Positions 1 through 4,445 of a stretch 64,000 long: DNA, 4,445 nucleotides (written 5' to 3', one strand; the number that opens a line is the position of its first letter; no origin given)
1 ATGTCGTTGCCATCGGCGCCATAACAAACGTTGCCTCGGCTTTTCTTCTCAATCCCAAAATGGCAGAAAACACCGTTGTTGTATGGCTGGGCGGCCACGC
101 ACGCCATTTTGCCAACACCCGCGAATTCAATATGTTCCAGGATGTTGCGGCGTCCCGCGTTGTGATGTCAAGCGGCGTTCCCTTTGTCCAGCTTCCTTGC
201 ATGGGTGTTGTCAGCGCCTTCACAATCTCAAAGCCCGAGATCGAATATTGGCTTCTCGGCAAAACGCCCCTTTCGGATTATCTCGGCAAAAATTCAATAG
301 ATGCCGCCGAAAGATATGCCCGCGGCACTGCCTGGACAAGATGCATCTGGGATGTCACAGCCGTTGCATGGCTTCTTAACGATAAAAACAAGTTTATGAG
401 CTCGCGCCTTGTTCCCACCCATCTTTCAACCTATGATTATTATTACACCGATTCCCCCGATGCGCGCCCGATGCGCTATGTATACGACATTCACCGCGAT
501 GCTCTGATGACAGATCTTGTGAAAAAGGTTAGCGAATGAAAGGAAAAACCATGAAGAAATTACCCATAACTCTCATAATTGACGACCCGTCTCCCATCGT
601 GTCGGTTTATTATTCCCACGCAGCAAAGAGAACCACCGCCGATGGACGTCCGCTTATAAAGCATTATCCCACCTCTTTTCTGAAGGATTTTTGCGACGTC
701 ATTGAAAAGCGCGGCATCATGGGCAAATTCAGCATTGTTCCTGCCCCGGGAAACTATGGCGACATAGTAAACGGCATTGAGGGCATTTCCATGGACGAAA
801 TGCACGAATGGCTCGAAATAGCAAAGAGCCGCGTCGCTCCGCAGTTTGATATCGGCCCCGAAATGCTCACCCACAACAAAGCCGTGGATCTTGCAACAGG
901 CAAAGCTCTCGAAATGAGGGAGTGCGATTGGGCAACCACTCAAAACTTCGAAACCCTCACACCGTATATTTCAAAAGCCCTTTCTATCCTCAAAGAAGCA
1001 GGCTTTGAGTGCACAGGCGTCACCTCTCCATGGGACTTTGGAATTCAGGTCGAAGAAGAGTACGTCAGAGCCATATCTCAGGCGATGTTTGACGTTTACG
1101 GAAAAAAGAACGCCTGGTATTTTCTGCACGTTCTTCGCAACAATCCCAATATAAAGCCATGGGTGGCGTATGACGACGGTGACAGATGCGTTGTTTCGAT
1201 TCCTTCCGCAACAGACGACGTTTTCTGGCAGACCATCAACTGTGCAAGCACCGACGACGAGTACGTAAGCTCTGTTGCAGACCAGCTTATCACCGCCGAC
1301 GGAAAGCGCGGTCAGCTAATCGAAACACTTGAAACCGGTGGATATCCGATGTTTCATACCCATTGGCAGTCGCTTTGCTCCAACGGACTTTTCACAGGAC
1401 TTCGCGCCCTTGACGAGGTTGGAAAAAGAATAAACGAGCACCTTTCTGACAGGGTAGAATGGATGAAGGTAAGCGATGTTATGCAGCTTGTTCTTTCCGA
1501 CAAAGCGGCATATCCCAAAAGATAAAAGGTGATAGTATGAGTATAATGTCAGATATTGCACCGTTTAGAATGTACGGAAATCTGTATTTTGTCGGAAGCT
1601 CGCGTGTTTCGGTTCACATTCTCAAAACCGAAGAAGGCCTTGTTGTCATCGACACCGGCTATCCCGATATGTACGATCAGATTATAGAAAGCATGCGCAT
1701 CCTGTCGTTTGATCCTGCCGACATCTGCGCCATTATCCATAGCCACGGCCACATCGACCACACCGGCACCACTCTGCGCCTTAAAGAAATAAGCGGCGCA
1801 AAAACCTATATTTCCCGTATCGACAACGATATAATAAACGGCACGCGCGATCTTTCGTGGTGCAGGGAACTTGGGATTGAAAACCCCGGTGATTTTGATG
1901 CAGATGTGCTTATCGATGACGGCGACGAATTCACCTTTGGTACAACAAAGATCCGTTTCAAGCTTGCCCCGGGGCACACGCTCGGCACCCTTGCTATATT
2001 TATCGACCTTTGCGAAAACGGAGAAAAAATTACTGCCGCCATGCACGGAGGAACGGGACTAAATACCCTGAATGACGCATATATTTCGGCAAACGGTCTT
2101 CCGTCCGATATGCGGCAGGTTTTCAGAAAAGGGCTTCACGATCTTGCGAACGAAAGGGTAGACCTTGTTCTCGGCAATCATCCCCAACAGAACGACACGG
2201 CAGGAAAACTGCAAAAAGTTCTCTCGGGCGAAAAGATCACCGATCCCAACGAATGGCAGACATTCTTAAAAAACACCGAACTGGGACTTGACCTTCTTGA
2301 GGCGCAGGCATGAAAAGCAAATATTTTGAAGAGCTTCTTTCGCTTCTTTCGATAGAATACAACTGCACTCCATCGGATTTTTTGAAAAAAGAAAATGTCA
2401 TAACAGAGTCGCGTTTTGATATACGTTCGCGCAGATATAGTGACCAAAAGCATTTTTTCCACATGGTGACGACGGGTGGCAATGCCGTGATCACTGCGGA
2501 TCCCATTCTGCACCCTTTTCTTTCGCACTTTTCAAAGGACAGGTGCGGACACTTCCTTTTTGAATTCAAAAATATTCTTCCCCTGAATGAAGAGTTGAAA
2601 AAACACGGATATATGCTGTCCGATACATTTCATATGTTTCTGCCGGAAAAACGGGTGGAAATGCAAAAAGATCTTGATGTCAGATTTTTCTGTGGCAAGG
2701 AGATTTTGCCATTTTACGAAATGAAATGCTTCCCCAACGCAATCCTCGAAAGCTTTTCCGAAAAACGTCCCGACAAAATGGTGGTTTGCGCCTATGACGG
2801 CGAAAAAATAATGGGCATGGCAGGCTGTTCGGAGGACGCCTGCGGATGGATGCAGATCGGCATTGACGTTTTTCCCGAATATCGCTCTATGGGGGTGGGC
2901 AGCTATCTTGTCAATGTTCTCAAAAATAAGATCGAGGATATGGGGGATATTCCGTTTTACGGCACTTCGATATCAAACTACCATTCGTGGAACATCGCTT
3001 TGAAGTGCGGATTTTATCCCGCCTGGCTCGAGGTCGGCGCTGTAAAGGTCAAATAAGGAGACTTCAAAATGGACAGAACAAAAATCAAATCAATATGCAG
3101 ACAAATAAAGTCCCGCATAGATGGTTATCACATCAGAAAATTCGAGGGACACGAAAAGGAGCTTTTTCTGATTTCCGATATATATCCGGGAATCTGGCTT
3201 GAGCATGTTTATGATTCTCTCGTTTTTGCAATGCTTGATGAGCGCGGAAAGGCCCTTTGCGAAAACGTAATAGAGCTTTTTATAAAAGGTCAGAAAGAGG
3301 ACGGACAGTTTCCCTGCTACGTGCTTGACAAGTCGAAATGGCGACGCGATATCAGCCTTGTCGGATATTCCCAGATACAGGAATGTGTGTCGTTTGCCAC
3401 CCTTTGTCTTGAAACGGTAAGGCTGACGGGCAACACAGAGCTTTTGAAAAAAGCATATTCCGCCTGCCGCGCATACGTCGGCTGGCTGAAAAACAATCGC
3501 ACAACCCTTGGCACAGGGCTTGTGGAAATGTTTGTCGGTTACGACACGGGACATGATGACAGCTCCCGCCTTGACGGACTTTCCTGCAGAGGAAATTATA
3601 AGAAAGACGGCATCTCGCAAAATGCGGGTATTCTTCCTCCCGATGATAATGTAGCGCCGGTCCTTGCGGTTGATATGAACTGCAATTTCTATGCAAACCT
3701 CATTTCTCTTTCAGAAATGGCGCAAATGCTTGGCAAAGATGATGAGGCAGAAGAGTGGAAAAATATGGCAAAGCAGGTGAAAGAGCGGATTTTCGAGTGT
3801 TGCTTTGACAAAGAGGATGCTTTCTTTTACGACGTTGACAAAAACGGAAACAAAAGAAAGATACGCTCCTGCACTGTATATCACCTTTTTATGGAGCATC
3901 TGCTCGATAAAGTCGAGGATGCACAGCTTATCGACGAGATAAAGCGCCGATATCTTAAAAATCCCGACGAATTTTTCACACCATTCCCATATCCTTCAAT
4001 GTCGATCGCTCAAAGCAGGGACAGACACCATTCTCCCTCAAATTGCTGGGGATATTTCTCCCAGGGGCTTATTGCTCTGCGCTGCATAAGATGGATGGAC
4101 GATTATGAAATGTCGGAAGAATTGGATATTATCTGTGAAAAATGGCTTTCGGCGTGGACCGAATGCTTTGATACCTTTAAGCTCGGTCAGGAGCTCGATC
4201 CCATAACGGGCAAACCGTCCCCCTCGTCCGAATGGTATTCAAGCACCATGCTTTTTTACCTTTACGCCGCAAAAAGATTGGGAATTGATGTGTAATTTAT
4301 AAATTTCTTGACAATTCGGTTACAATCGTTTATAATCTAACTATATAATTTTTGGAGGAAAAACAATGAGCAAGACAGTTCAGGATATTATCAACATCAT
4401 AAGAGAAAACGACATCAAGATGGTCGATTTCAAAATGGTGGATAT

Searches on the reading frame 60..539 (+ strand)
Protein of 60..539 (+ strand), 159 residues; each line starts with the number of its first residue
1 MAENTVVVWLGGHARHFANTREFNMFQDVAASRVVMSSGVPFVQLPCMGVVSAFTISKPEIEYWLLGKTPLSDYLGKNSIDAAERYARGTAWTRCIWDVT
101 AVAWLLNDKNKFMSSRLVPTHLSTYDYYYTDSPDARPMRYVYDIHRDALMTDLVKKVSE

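Call 67: search_protein_families(library=pfam, proteins=[window:60-539:+], max_evalue=0.001)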
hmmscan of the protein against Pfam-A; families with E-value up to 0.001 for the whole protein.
window:60-539:+ (159 aa): 1 family
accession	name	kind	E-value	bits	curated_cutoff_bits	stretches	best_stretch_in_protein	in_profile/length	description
PF01156.24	IU_nuc_hydro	-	2e-07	31.4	34.2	1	7-113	143-250/297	Inosine-uridine preferring nucleoside hydrolase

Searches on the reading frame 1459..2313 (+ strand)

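Call 67: search_protein_families(library=pfam, proteins=[window:1459-2313:+], max_evalue=0.001)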
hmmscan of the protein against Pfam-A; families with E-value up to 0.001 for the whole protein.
window:1459-2313:+ (284 aa): 2 families
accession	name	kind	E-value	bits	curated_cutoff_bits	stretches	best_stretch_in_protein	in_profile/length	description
PF00753.33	Lactamase_B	-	4.1e-17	63.2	22.7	1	50-181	6-138/196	Metallo-beta-lactamase superfamily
PF12706.13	Lactamase_B_2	-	0.00012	22.2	27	1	63-116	4-58/200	Beta-lactamase superfamily domain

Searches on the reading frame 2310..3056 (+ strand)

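Call 67: search_protein_families(library=pfam, proteins=[window:2310-3056:+], max_evalue=0.001)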
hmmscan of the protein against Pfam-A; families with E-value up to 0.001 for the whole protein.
window:2310-3056:+ (248 aa): 2 families
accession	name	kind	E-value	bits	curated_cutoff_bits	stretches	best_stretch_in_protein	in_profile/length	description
PF00583.31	Acetyltransf_1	-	2.4e-09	37.9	20.7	1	145-235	24-116/116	Acetyltransferase (GNAT) family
PF13508.13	Acetyltransf_7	-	0.00014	22.6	27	1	157-208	4-56/84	Acetyltransferase (GNAT) domain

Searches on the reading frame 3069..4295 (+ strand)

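Call 67: search_protein_families(library=pfam, proteins=[window:3069-4295:+], max_evalue=0.001)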
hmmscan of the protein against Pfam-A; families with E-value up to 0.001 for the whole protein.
window:3069-4295:+ (408 aa): 3 families
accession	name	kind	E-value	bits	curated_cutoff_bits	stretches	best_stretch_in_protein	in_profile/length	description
PF22422.2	MGH1-like_GH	-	7.2e-23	82.2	27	1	65-313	25-281/356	Mannosylglycerate hydrolase MGH1-like glycoside hydrolase domain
PF17389.8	Bac_rhamnosid6H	-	4.2e-08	33.3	24.5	1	61-264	62-219/339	Bacterial alpha-L-rhamnosidase 6 hairpin glycosidase domain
PF01204.24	Trehalase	-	3e-07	30.1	21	1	196-368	302-467/512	Trehalase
